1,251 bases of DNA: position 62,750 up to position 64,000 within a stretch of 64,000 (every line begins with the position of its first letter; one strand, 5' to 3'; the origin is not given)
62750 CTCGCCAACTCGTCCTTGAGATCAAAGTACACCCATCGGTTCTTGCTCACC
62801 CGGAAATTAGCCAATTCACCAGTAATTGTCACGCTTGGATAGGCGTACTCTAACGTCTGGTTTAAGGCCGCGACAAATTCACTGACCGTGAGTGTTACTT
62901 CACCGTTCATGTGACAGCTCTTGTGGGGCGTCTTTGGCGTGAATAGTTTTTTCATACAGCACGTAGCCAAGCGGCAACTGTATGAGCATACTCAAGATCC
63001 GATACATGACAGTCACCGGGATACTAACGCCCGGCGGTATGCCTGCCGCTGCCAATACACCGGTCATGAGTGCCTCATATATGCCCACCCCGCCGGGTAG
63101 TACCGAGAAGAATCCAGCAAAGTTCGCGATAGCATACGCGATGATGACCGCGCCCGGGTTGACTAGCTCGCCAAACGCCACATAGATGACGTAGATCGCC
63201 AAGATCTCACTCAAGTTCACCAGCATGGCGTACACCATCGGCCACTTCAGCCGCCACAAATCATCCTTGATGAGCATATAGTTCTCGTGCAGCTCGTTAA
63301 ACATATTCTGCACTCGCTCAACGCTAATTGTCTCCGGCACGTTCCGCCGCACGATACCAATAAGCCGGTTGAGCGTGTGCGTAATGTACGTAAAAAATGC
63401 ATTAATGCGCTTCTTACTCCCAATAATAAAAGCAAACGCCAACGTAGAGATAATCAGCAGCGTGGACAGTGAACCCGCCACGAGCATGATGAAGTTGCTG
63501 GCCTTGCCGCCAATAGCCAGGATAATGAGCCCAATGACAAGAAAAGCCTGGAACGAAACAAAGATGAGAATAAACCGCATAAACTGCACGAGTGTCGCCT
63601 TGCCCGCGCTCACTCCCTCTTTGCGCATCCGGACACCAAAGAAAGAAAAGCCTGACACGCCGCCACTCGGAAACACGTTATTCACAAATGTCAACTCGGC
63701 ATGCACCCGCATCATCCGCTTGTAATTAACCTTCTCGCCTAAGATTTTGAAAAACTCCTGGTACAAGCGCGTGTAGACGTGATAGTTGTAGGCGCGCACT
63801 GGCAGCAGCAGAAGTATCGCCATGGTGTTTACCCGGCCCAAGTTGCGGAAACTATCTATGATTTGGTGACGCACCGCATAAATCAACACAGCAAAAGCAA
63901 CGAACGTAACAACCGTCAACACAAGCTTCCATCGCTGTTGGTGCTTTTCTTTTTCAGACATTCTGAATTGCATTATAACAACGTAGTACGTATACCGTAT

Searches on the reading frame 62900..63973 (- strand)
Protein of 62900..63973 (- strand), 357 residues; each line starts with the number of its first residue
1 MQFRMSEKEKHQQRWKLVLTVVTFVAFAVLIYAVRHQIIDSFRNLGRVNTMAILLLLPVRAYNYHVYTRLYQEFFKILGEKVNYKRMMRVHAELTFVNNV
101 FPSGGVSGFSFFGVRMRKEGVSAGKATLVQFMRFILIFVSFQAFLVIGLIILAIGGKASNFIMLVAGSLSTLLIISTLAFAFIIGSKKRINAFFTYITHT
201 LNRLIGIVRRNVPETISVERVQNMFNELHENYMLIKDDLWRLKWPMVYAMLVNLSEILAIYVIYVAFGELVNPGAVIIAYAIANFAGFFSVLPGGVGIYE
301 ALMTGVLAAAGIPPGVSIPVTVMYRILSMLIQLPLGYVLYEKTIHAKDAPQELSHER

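Call 87: find_encoding_contigs(protein=window:62900-63973:-, flank=10000, max_places=2)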
Protein window:62900-63973:- (357 aa): 3 contigs read that carry it; 2 places shown.
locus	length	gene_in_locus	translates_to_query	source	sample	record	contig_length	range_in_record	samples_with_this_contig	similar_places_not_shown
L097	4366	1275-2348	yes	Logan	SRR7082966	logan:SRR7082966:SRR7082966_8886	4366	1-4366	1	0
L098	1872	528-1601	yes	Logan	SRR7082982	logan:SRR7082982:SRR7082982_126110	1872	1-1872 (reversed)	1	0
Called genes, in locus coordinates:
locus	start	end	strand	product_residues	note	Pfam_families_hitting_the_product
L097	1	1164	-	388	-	?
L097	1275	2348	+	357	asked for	PF03706:LPG_synthase_TM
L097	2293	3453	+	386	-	PF13742:tRNA_anti_2, PF02601:Exonuc_VII_L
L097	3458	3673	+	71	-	PF02609:Exonuc_VII_S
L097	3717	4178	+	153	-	PF13489:Methyltransf_23 (weak)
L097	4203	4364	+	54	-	?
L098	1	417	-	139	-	?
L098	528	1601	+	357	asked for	PF03706:LPG_synthase_TM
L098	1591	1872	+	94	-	?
